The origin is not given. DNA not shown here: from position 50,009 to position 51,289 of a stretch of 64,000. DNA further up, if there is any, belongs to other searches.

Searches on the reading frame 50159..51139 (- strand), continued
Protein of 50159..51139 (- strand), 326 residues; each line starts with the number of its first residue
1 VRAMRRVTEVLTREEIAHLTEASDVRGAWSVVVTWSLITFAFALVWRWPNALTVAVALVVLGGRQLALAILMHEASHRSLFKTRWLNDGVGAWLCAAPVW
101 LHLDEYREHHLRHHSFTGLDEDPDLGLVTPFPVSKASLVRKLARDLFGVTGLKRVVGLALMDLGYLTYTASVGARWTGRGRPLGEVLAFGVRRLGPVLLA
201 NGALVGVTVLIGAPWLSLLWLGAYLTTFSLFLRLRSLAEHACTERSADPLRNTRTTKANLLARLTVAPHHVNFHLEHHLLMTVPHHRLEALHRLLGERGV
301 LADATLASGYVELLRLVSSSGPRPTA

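Call 20: search_protein_families(library=pfam, proteins=[L003:7195-8004:+, L001:2950-3678:+], max_evalue=1)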
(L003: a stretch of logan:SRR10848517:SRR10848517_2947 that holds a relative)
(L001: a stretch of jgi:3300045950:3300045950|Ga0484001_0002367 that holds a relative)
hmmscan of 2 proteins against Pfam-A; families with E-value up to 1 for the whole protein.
L003:7195-8004:+ (269 aa): 3 families
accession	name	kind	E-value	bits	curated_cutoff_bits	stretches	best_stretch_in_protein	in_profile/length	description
PF08223.16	PaaX_C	-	7.3e-05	23.5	22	1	174-252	1-89/91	PaaX-like protein C-terminal domain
PF07848.18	PaaX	-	0.00083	20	24.8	1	14-65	12-66/70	PaaX-like protein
PF08281.18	Sigma70_r4_2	-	0.11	12.6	25.7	1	33-51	34-52/54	Sigma-70, region 4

L001:2950-3678:+ (242 aa): 2 families
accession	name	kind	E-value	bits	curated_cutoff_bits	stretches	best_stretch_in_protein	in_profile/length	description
PF14518.11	Haem_oxygenas_2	-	1.1e-16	61.7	28.9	1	41-224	5-176/177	Iron-containing redox enzyme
PF03070.21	TENA_THI-4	-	9.2e-05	22.7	22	1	26-140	21-127/210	TENA/THI-4/PQQC family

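Call 26: find_homologous_proteins(query=L001:2950-3675:+, max_evalue=0.001)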
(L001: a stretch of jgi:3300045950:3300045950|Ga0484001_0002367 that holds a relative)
Query L001:2950-3675:+ (242 aa): 3746 proteins with E <= 0.001 among 5314 candidates; the best 120 are listed.
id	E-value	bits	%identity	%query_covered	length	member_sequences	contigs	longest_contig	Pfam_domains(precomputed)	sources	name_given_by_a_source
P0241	1.3e-159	547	100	100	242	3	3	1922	PF14518.12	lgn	-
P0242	5.6e-148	509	94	99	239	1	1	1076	PF14518.12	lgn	-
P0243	2.5e-146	504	92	99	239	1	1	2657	PF03070.22,PF14518.12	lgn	-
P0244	1.0e-145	502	92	99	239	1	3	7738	PF14518.12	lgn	-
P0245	6.3e-139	480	89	99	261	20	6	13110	PF14518.12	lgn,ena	-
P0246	9.9e-138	476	87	98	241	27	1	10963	PF14518.12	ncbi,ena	-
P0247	8.4e-137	473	86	99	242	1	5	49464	PF14518.12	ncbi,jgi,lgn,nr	ncbi:MAG: iron-containing redox enzyme family protein [Myxococcus sp.]|nr:iron-containing redox enzy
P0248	1.4e-135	469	86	99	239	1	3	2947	PF14518.12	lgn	-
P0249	1.7e-135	468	85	99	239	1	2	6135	PF03070.22,PF14518.12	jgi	jgi:hypothetical protein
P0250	2.1e-135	468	85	99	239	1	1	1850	PF03070.22,PF14518.12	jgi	jgi:hypothetical protein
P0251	3.8e-134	464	85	99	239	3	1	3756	PF03070.22,PF14518.12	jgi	jgi:pyrroloquinoline-quinone synthase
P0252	6.2e-134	463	85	99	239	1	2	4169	PF14518.12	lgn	-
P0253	9.4e-133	459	83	99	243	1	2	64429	PF14518.12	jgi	jgi:hypothetical protein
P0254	1.1e-132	459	85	99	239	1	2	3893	PF14518.12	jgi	jgi:hypothetical protein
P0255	1.4e-132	459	84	99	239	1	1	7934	PF03070.22,PF14518.12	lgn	-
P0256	4.5e-131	454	82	99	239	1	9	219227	PF14518.12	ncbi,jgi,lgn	-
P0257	8.2e-131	453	83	98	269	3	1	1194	PF14518.12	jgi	jgi:hypothetical protein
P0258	7.2e-130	450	83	99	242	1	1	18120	PF14518.12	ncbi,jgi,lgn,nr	ncbi:MAG: iron-containing redox enzyme family protein [Myxococcaceae bacterium]|jgi:pyrroloquinoline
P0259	1.1e-129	449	83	99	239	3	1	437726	PF14518.12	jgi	jgi:hypothetical protein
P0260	2.7e-128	445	82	99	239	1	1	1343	PF14518.12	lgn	-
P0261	2.9e-128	445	81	99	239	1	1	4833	PF14518.12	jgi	jgi:pyrroloquinoline-quinone synthase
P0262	2.2e-127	442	80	100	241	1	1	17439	PF14518.12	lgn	-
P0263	2.5e-127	442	80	99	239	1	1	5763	PF03070.22,PF14518.12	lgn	-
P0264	3.8e-127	441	80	99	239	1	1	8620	PF03070.22,PF14518.12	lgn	-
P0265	4.1e-127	441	82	99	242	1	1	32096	PF14518.12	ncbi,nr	ncbi:MAG: iron-containing redox enzyme family protein [Myxococcaceae bacterium]|nr:iron-containing r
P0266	6.9e-126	437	82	99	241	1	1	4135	PF14518.12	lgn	-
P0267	1.1e-125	436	79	99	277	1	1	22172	PF14518.12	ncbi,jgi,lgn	-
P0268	5.4e-125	434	79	99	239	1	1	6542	PF03070.22,PF14518.12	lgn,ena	-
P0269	8.3e-125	433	78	99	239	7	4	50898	PF14518.12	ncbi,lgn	-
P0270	9.1e-125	433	78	99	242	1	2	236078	PF14518.12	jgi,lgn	jgi:pyrroloquinoline-quinone synthase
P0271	4.3e-124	431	78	99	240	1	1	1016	PF14518.12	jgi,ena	jgi:pyrroloquinoline-quinone synthase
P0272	4.4e-124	431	78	99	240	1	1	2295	PF14518.12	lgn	-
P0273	4.8e-124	431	80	99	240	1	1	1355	PF14518.12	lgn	-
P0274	5.0e-124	431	78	99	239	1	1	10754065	PF14518.12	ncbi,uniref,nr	ncbi:iron-containing redox enzyme family protein [Sandaracinus amylolyticus]|uniref:iron-containing 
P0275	5.1e-124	431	79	99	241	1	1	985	PF14518.12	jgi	jgi:pyrroloquinoline-quinone synthase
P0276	5.3e-124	431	81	98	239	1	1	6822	PF14518.12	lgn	-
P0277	5.9e-124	430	78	99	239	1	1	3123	PF14518.12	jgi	jgi:pyrroloquinoline-quinone synthase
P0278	6.2e-124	430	80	98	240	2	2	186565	PF14518.12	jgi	jgi:pyrroloquinoline-quinone synthase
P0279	8.4e-124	430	78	99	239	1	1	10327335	PF14518.12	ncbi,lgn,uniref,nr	ncbi:iron-containing redox enzyme family protein [Sandaracinus amylolyticus]|uniref:Uncharacterized 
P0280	9.0e-124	430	78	99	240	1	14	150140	PF14518.12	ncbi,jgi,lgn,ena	jgi:hypothetical protein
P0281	1.2e-123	430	78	99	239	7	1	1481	PF14518.12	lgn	-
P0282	2.5e-123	428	78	100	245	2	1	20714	PF03070.22,PF14518.12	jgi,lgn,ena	-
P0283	1.1e-122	426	78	99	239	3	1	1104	PF14518.12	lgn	-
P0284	1.1e-122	426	78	99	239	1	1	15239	PF14518.12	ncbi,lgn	-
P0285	1.2e-122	426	79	99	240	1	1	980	PF03070.22,PF14518.12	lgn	-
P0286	1.3e-122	426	79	99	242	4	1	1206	PF14518.12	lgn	-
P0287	1.9e-122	426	78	99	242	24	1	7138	PF14518.12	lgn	-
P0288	2.0e-122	425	78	99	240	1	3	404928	PF14518.12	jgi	jgi:hypothetical protein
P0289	2.7e-122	425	77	99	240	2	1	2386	PF14518.12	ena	-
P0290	5.2e-122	424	78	98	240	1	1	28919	PF14518.12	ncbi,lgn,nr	ncbi:MAG: iron-containing redox enzyme family protein [Myxococcota bacterium]|nr:iron-containing red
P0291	5.9e-122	424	78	99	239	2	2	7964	PF14518.12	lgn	-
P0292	8.0e-122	424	79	99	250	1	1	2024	PF14518.12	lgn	-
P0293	8.4e-122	423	77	99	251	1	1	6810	PF14518.12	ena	-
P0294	1.2e-121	423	77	100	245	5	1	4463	PF03070.22,PF14518.12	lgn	-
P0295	1.3e-121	423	77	99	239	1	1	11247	PF14518.12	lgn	-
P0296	1.6e-121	422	79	99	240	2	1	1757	PF14518.12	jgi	jgi:hypothetical protein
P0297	2.2e-121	422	75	99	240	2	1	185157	PF14518.12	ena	-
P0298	3.3e-121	421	76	99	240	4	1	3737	PF14518.12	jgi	jgi:pyrroloquinoline-quinone synthase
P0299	3.5e-121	421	78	100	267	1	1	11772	PF14518.12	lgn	-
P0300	3.7e-121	421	78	99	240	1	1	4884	PF03070.22,PF14518.12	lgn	-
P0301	4.1e-121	421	75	99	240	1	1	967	PF14518.12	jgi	jgi:hypothetical protein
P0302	4.3e-121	421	77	99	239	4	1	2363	PF14518.12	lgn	-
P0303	4.5e-121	421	80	99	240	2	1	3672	PF14518.12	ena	-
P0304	4.6e-121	421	76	100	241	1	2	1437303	PF03070.22,PF14518.12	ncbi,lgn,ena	ncbi:MAG: iron-containing redox enzyme family protein [Myxococcaceae bacterium]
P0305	4.8e-121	421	76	100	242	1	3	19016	PF14518.12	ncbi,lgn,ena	-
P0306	4.9e-121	421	76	99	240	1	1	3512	PF14518.12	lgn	-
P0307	5.5e-121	421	76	98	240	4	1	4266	PF14518.12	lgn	-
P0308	8.6e-121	420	75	98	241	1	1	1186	PF14518.12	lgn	-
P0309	9.2e-121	420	78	99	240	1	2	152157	PF03070.22,PF14518.12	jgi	jgi:pyrroloquinoline-quinone synthase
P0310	9.6e-121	420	77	99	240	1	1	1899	PF14518.12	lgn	-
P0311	9.9e-121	420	77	99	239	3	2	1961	PF14518.12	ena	-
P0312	1.1e-120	420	77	99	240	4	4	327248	PF03070.22,PF14518.12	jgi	jgi:pyrroloquinoline-quinone synthase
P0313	1.1e-120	420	75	99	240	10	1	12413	PF14518.12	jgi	jgi:pyrroloquinoline quinone (PQQ) biosynthesis protein C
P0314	1.3e-120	420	79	99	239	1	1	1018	PF14518.12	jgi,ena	-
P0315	1.4e-120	419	77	99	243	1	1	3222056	PF14518.12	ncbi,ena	-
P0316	1.6e-120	419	76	99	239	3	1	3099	PF14518.12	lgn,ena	-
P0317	2.0e-120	419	77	100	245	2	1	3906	PF14518.12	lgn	-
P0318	2.8e-120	418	77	99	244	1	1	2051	PF03070.22,PF14518.12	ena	-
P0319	2.9e-120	418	77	99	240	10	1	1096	PF14518.12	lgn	-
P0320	4.2e-120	418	76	99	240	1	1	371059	PF14518.12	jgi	jgi:pyrroloquinoline-quinone synthase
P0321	5.0e-120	418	75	99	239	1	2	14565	PF14518.12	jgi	jgi:pyrroloquinoline-quinone synthase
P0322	5.7e-120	417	76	99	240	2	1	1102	PF14518.12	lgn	-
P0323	6.5e-120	417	76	99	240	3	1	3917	PF14518.12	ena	-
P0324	1.3e-119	416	76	100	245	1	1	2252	PF03070.22,PF14518.12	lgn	-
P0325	1.6e-119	416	77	99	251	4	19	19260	PF14518.12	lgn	-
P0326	2.0e-119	416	76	99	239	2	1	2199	PF14518.12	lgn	-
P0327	3.6e-119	415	76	99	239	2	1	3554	PF03070.22,PF14518.12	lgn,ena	-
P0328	4.0e-119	415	76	99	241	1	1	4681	PF14518.12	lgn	-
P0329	5.7e-119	414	75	99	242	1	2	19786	PF14518.12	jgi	jgi:pyrroloquinoline-quinone synthase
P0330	1.2e-118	413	77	99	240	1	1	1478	PF03070.22,PF14518.12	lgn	-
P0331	1.3e-118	413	75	99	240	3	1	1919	PF14518.12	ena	-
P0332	1.3e-118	413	74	98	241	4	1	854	PF14518.12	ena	-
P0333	1.3e-118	413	74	100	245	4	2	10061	PF14518.12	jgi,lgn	jgi:pyrroloquinoline-quinone synthase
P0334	1.4e-118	413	76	97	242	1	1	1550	PF14518.12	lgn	-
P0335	1.5e-118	413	74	99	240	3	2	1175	PF14518.12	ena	-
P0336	1.6e-118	413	74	100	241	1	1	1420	PF03070.22,PF14518.12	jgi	jgi:pyrroloquinoline-quinone synthase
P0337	1.8e-118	413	74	99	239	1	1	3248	PF03070.22,PF14518.12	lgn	-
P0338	1.8e-118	413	77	99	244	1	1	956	PF14518.12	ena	-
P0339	1.9e-118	412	75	99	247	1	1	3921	PF14518.12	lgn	-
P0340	2.7e-118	412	75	99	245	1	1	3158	PF03070.22,PF14518.12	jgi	jgi:pyrroloquinoline-quinone synthase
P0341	2.9e-118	412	74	99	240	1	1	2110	PF14518.12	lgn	-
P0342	2.9e-118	412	77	99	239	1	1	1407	PF03070.22,PF14518.12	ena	-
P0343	2.9e-118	412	76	99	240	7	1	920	PF14518.12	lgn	-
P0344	3.0e-118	412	74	100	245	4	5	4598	PF03070.22,PF14518.12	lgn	-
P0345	3.3e-118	412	76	99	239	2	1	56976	PF14518.12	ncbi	ncbi:MAG: iron-containing redox enzyme family protein [Sandaracinaceae bacterium]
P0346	5.2e-118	411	76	99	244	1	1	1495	PF03070.22,PF14518.12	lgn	-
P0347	8.0e-118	410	75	100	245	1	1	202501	PF03070.22,PF14518.12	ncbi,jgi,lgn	ncbi:MAG: iron-containing redox enzyme family protein [Myxococcota bacterium]|jgi:pyrroloquinoline-q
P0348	1.6e-117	409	73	99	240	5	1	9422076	PF03070.22,PF14518.12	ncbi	ncbi:MAG: iron-containing redox enzyme family protein [Archangium sp.]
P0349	2.0e-117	409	75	99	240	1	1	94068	PF14518.12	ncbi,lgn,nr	ncbi:MAG: iron-containing redox enzyme family protein [Archangium sp.]|nr:iron-containing redox enzy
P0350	3.4e-117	408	74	100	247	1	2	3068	PF03070.22,PF14518.12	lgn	-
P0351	3.7e-117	408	77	99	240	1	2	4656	PF03070.22,PF14518.12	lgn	-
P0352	3.7e-117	408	76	98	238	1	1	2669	PF14518.12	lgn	-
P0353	4.1e-117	408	75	99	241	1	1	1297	PF14518.12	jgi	jgi:heme oxygenase-like protein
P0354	5.0e-117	408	75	100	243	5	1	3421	PF14518.12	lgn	-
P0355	5.0e-117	408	74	99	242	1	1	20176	PF14518.12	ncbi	-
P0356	5.6e-117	408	74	99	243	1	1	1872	PF14518.12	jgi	jgi:pyrroloquinoline-quinone synthase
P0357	5.7e-117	408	74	98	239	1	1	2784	PF14518.12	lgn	-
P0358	7.7e-117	407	74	100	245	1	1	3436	PF14518.12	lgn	-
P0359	7.9e-117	407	74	99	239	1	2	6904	PF14518.12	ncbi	-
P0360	8.6e-117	407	76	99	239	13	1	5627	PF03070.22,PF14518.12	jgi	-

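Call 27: find_encoding_contigs(protein=P0247, flank=5000, max_places=2)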
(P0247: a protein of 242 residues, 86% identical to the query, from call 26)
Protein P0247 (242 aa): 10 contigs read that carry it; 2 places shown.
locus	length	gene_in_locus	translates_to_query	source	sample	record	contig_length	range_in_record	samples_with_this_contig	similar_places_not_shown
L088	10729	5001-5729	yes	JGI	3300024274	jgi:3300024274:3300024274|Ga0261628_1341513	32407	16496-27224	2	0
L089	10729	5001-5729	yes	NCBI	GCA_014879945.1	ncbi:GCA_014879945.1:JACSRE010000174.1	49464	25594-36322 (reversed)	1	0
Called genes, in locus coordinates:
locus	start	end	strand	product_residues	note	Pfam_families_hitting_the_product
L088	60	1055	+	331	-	PF00512:HisKA, PF02518:HATPase_c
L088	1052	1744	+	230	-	PF00072:Response_reg, PF00486:Trans_reg_C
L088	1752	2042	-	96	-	-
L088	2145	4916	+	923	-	PF01326:PPDK_N, PF00391:PEP-utilizers, PF02896:PEP-utilizers_C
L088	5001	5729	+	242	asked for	PF14518:Haem_oxygenas_2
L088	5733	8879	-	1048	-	PF00133:tRNA-synt_1, PF09334:tRNA-synt_1g (faint), PF08264:Anticodon_1, PF19302:DUF5915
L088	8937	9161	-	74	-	-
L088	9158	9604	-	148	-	PF10604:Polyketide_cyc2, PF08327:AHSA1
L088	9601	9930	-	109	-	PF12840:HTH_20, PF01022:HTH_5, PF12802:MarR_2 (weak)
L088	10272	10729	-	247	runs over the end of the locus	-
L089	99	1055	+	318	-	PF00512:HisKA, PF02518:HATPase_c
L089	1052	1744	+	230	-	PF00072:Response_reg, PF00486:Trans_reg_C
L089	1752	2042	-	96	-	-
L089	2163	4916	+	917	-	PF01326:PPDK_N, PF00391:PEP-utilizers, PF02896:PEP-utilizers_C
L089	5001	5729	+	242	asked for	PF14518:Haem_oxygenas_2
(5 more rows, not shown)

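Call 28: find_encoding_contigs(protein=P0259, flank=5000, max_places=1)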
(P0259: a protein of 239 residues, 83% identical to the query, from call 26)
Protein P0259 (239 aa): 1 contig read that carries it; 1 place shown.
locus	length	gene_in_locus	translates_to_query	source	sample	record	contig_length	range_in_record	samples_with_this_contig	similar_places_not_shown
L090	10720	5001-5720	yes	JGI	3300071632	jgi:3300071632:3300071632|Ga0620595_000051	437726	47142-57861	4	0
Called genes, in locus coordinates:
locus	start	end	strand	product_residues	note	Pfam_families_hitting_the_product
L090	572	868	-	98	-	-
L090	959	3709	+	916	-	PF01326:PPDK_N, PF00391:PEP-utilizers, PF02896:PEP-utilizers_C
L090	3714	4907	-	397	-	PF08668:HDOD, PF01966:HD (weak)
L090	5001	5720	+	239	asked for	PF14518:Haem_oxygenas_2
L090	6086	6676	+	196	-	-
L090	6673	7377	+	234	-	-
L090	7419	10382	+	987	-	PF00515:TPR_1 (faint), PF07719:TPR_2 (faint), PF13374:TPR_10 (faint), PF13424:TPR_12, PF12770:CHAT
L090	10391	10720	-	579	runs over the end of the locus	PF01841:Transglut_core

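Call 29: find_encoding_contigs(protein=P0279, flank=5000, max_places=1)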
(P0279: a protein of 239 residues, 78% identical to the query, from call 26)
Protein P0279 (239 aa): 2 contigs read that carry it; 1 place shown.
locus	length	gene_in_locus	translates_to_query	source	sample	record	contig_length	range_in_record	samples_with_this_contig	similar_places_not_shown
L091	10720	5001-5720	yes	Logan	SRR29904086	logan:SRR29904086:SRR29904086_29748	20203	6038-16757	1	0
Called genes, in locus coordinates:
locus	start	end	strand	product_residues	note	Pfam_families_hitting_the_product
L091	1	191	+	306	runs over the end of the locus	PF12146:Hydrolase_4, PF00561:Abhydrolase_1, PF12697:Abhydrolase_6, PF08386:Abhydrolase_4 (faint)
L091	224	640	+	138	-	PF00903:Glyoxalase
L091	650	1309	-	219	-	PF00849:PseudoU_synth_2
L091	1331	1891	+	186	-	PF13560:HTH_31, PF01381:HTH_3, PF13443:HTH_26 (weak)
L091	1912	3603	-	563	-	PF01979:Amidohydro_1, PF07969:Amidohydro_3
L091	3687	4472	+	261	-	-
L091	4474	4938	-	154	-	PF22599:SecDF_P1_head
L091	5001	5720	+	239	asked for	PF14518:Haem_oxygenas_2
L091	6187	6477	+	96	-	-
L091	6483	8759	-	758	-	PF12969:DUF3857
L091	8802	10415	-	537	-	PF13520:AA_permease_2, PF00324:AA_permease, PF13906:AA_permease_C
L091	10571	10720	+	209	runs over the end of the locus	PF02525:Flavodoxin_2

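Call 30: find_encoding_contigs(protein=P0348, flank=5000, max_places=1)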
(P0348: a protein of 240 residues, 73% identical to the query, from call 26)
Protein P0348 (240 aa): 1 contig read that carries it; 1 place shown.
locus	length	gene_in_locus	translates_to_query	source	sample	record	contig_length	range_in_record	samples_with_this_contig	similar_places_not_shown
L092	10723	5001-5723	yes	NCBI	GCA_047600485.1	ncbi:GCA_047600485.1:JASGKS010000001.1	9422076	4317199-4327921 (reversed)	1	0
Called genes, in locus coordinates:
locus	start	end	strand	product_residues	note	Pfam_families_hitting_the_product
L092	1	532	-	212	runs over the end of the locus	PF00072:Response_reg, PF00196:GerE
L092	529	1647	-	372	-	PF07730:HisKA_3, PF02518:HATPase_c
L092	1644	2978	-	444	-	-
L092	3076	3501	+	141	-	-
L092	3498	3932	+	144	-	-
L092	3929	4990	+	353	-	-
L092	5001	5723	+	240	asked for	PF03070:TENA_THI-4 (weak), PF14518:Haem_oxygenas_2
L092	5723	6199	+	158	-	PF06271:RDD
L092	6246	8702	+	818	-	PF17900:Peptidase_M1_N, PF01433:Peptidase_M1, PF13646:HEAT_2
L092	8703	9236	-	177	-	-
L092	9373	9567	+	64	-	-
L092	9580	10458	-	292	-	PF01488:Shikimate_DH (weak), PF02826:2-Hacid_dh_C (weak), PF03446:NAD_binding_2, PF03807:F420_oxidored, PF14833:NAD_binding_11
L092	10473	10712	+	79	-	-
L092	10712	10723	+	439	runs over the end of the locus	PF01553:Acyltransferase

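Call 33: search_solved_structures(query=window:50159-51139:-, max_evalue=0.01)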
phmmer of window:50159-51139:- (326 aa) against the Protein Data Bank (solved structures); distinct sequences matched with E-value up to 0.01: 0.

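Call 34: search_solved_structures(query=L001:2950-3675:+, max_evalue=0.01)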
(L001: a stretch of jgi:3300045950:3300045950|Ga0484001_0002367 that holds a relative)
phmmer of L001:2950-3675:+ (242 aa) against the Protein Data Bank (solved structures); distinct sequences matched with E-value up to 0.01: 0.

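Call 46: search_protein_families(library=pfam, proteins=[L027:2585-4474:+, L024:4293-6251:-, L014:7198-8001:+, L067:7095-7892:+, L077:7139-7981:+, L026:6017-6952:-], max_evalue=0.01)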
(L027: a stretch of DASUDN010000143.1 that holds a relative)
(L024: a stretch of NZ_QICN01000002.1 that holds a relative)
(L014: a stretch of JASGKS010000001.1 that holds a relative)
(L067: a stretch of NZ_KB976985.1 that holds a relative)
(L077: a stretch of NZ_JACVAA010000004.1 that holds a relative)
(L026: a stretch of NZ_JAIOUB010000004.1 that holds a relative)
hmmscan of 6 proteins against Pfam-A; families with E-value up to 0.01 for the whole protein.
L027:2585-4474:+ (630 aa): 0 families

L024:4293-6251:- (653 aa): 0 families

L014:7198-8001:+ (268 aa): 2 families
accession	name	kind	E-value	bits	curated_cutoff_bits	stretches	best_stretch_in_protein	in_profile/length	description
PF13338.12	AbiEi_4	-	0.00026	21.5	25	1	39-68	23-48/49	Transcriptional regulator, AbiEi antitoxin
PF07848.18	PaaX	-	0.0019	18.9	24.8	1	21-69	16-67/70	PaaX-like protein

L067:7095-7892:+ (266 aa): 2 families
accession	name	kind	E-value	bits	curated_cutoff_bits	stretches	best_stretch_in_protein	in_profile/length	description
PF08223.16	PaaX_C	-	8.3e-06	26.5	22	1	176-257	1-90/91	PaaX-like protein C-terminal domain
PF14338.12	Mrr_N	-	0.0087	16.6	29.5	0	40-74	51-85/87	Mrr N-terminal domain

L077:7139-7981:+ (281 aa): 4 families
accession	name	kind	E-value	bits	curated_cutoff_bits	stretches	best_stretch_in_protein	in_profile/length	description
PF08223.16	PaaX_C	-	3.8e-09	37.2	22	1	178-259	1-90/91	PaaX-like protein C-terminal domain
PF07848.18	PaaX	-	1.5e-05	25.6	24.8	1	10-68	2-66/70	PaaX-like protein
PF20803.2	PaaX_M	-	0.00037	21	24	1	117-173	28-81/83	PaaX protein central Cas2-like domain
PF00392.27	GntR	-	0.0017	18.4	27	1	36-64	32-60/64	Bacterial regulatory proteins, gntR family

L026:6017-6952:- (312 aa): 3 families
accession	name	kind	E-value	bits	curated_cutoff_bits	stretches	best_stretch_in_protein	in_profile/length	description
PF07848.18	PaaX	-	1.3e-06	28.9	24.8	1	47-106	4-69/70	PaaX-like protein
PF08223.16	PaaX_C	-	2e-06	28.5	22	1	213-294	1-90/91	PaaX-like protein C-terminal domain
PF00392.27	GntR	-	0.0011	19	27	1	71-100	32-61/64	Bacterial regulatory proteins, gntR family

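Call 59: predict_structure(alignment_id=A3)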
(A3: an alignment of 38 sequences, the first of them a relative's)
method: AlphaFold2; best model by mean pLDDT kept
length: 242 residues; sequences in the alignment: 38
mean_pLDDT: 94.2   pTM: 0.90
mean pLDDT of the five models: 94.2, 94.0, 93.7, 93.4, 92.5
residues with pLDDT >= 90: 208; 70-90: 32; 50-70: 2; < 50: 0
segments of 3 or more residues with pLDDT < 50: none
pLDDT, mean of each block of 10 residues (from residue 1): 97 96 94 97 96 96 97 88 84 96 96 98 98 96 92 91 93 96 85 91 98 98 98 94 67
secondary structure, 60 per line:
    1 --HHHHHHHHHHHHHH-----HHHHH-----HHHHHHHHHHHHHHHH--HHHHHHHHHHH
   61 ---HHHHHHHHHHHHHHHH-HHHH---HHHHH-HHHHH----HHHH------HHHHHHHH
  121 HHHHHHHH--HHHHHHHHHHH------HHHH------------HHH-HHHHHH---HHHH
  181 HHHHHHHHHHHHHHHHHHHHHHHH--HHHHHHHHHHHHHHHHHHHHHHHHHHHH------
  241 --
elements in order: H3-16 H22-26 H32-47 H50-60 H64-79 H81-84 H88-92 H94-98 H103-106 H113-128 H131-141 H148-151 H168-173 H177-204 H207-234
